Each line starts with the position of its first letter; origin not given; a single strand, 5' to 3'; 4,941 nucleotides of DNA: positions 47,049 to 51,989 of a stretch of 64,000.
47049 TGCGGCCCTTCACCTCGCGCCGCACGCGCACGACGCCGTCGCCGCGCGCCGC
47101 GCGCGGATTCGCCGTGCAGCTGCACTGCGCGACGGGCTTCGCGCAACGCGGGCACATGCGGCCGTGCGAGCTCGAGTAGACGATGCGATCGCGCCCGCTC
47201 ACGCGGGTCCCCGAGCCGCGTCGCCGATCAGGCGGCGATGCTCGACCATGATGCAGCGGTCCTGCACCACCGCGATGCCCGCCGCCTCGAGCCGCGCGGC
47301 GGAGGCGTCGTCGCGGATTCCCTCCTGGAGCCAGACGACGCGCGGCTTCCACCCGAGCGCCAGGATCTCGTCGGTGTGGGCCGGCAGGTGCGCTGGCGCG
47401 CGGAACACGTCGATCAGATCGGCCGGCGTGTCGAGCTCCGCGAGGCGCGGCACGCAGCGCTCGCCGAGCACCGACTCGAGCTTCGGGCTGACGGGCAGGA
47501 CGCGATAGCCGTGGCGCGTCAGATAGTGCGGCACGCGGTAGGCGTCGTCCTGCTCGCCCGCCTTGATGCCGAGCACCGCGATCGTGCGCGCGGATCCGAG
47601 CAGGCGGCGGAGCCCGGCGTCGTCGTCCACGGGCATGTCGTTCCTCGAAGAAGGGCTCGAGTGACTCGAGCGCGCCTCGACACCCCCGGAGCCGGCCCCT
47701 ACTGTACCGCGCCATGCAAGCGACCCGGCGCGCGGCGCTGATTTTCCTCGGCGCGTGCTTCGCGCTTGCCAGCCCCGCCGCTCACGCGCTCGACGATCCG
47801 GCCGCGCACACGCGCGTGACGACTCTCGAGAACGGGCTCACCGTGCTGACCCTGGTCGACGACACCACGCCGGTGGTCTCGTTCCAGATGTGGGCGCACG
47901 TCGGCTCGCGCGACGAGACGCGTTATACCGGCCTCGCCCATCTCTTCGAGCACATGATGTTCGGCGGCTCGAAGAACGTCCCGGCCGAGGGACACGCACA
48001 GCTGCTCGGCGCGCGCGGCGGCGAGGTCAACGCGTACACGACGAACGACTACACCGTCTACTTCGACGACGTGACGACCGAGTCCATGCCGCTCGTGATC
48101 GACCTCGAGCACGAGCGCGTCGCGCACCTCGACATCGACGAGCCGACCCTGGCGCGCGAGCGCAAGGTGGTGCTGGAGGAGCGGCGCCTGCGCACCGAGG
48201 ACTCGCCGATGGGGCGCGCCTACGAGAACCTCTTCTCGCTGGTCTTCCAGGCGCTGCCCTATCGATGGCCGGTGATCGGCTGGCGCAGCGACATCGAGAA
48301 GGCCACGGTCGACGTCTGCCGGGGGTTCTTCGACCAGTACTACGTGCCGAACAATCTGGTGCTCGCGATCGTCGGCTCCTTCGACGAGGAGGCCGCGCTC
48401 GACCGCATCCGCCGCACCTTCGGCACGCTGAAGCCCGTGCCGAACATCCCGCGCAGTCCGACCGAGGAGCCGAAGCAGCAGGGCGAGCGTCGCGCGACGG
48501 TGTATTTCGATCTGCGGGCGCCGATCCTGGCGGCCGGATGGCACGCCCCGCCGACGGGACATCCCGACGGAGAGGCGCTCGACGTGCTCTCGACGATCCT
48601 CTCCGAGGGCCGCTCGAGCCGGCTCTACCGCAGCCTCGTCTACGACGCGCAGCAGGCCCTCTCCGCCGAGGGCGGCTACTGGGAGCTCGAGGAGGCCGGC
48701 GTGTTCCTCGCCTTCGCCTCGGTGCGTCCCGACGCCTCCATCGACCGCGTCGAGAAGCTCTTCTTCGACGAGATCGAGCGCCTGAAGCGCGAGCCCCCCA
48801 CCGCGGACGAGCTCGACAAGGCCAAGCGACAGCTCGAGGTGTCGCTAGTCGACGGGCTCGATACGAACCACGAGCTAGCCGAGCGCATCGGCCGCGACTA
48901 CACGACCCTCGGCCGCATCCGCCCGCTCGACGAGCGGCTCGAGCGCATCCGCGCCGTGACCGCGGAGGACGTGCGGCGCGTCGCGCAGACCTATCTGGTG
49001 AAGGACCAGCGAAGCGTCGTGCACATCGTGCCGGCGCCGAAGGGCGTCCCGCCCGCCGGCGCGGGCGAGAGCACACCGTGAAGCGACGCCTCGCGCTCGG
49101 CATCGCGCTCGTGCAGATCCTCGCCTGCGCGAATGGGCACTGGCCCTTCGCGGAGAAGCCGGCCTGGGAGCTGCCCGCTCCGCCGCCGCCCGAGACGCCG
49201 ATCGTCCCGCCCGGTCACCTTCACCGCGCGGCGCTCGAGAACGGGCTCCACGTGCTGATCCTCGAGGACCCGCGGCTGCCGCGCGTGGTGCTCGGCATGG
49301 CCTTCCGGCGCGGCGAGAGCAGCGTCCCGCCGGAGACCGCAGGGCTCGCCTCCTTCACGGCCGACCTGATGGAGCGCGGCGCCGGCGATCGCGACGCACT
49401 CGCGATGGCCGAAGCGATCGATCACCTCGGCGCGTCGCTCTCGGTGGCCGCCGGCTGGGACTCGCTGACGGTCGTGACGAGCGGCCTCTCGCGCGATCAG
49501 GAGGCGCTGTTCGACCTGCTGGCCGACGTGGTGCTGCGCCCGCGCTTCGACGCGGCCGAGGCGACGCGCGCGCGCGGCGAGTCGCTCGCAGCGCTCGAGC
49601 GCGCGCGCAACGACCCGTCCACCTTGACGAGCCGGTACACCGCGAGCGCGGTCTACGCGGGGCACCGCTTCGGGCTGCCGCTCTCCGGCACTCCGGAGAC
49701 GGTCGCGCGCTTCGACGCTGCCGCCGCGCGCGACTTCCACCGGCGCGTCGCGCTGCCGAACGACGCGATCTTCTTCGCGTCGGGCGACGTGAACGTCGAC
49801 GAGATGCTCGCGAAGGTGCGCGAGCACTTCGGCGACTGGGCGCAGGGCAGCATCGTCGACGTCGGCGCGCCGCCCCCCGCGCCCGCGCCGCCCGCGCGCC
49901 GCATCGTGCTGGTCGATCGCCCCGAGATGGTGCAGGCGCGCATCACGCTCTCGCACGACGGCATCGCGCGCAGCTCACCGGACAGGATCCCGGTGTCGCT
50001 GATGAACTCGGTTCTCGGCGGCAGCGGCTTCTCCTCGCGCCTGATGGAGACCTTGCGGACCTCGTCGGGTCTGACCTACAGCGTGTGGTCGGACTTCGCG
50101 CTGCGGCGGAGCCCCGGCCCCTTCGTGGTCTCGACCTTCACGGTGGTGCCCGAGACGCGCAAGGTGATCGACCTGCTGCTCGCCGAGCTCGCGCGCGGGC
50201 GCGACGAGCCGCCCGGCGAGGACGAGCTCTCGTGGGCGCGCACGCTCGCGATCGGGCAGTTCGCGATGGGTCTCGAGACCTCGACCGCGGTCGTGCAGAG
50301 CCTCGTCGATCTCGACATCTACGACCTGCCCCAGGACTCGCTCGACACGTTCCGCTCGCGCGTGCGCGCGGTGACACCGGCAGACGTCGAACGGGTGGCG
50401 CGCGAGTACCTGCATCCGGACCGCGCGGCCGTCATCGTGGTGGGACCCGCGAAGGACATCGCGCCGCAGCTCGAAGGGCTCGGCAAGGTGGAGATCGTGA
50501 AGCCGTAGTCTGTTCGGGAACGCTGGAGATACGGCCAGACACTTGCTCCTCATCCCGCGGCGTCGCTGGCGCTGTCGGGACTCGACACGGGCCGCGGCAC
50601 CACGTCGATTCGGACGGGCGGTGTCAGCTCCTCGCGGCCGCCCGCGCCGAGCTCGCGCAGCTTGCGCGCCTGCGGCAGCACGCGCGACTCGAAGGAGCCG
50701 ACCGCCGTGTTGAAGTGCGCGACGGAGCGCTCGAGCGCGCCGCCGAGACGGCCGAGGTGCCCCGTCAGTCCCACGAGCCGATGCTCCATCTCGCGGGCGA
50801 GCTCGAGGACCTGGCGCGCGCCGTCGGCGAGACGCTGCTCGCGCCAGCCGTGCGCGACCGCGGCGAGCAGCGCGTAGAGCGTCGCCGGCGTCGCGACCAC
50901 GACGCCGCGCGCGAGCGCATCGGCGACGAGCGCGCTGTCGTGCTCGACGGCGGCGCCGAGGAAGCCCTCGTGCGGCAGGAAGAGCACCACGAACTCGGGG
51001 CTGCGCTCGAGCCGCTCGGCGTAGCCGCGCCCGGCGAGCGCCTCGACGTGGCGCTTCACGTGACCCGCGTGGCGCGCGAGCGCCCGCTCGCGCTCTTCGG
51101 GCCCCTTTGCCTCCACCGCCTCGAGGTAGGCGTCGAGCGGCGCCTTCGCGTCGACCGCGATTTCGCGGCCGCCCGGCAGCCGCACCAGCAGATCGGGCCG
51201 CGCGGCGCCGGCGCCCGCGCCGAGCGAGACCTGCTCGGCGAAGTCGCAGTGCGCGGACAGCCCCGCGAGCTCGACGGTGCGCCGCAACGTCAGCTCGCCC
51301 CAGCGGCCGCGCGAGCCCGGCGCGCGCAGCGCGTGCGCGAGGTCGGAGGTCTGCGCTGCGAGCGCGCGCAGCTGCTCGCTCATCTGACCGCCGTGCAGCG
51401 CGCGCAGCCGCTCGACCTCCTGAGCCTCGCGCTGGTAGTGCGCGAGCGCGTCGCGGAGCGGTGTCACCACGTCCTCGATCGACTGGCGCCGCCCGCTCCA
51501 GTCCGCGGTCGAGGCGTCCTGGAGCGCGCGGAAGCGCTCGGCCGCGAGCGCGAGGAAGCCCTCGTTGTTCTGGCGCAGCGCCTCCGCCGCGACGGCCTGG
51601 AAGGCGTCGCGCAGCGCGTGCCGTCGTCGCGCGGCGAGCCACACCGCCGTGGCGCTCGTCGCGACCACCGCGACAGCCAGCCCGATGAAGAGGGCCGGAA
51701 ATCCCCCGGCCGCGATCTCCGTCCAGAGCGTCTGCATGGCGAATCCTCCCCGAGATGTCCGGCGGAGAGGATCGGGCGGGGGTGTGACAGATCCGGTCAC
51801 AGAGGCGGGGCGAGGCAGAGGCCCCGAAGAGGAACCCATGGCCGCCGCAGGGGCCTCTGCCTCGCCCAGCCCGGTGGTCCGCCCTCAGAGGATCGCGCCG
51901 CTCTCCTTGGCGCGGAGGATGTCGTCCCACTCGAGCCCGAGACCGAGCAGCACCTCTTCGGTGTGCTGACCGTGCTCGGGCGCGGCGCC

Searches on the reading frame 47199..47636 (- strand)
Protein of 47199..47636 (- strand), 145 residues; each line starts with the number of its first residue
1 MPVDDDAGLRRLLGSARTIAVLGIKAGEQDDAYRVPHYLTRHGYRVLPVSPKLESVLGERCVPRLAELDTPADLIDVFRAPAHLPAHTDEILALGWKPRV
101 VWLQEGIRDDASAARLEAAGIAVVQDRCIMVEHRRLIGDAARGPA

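Call 80: search_protein_families(library=pfam, proteins=[window:47199-47636:-], max_evalue=0.00001)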
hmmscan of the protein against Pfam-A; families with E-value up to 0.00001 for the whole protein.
window:47199-47636:- (145 aa): 1 family
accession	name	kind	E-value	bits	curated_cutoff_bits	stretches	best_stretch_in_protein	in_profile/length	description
PF13380.12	CoA_binding_2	-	1.3e-37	129.2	22.8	1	17-134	1-116/116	CoA binding domain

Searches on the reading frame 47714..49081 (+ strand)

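Call 80: search_protein_families(library=pfam, proteins=[window:47714-49081:+], max_evalue=0.00001)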
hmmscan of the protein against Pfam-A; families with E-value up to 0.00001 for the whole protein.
window:47714-49081:+ (455 aa): 2 families
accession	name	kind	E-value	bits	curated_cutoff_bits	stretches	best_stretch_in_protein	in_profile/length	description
PF05193.26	Peptidase_M16_C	-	5.5e-35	121.3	23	1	197-374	2-181/181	Peptidase M16 inactive domain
PF00675.25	Peptidase_M16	-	2.1e-22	80.1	22.3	1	44-179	2-137/149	Insulinase (Peptidase family M16)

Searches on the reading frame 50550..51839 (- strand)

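Call 80: search_protein_families(library=pfam, proteins=[window:50550-51839:-], max_evalue=0.00001)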
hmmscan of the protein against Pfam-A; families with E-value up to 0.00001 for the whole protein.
window:50550-51839:- (429 aa): 1 family
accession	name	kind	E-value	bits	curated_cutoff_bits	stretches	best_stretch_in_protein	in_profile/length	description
PF02646.22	RmuC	-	7.8e-79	265.2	26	1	119-400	1-287/291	RmuC family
